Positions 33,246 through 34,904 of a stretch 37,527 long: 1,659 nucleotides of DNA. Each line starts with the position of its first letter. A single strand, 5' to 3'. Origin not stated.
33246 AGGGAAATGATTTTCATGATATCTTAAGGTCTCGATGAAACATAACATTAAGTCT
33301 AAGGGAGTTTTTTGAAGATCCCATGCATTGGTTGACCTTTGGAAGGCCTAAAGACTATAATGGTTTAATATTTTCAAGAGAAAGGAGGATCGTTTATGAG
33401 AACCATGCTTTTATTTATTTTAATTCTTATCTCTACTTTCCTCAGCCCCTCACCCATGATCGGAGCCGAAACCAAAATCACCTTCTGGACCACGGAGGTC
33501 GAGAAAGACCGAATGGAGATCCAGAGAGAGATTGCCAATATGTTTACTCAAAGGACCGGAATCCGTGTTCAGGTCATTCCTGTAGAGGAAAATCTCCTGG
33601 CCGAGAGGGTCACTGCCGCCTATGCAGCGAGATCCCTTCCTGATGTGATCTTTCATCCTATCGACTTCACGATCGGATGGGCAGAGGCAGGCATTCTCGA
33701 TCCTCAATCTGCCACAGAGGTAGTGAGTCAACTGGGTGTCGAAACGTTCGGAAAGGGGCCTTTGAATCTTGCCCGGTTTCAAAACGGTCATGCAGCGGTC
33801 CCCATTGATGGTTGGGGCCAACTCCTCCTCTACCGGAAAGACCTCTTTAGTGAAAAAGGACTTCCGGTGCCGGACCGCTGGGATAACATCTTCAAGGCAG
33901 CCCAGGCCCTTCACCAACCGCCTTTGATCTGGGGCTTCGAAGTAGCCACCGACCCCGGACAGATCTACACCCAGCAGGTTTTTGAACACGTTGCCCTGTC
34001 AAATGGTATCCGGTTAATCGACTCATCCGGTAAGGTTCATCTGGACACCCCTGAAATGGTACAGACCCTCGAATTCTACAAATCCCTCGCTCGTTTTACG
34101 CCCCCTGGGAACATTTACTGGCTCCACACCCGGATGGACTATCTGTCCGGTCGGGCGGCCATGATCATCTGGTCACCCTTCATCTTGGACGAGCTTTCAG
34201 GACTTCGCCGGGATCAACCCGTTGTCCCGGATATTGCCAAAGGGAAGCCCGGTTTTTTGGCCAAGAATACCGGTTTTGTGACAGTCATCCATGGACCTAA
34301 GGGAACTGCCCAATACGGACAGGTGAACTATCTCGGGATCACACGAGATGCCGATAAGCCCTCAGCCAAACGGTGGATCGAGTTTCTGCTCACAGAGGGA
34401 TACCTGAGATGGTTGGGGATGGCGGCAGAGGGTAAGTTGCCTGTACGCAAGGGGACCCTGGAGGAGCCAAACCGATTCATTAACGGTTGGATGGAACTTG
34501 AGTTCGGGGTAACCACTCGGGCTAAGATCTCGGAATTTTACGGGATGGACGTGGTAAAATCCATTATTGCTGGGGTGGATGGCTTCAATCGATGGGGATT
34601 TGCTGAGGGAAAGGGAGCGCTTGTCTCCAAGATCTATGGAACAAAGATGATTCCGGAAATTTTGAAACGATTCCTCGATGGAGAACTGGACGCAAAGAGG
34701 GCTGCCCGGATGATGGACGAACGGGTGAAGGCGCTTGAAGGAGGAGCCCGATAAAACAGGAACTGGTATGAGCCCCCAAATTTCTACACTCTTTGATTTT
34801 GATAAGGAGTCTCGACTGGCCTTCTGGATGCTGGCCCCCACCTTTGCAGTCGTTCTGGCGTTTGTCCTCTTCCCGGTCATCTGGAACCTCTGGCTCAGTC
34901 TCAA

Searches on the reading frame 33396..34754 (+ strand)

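Call 49: search_protein_families(library=pfam, proteins=[window:33396-34754:+], max_evalue=0.00001)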
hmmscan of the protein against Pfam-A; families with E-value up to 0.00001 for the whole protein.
window:33396-34754:+ (452 aa): 2 families
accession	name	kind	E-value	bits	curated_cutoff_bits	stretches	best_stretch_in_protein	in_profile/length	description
PF01547.30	SBP_bac_1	-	2e-17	64.6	26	1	43-335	11-304/307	Bacterial extracellular solute-binding protein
PF13416.11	SBP_bac_8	-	9.3e-14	52.3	27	1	46-356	2-267/279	Bacterial extracellular solute-binding protein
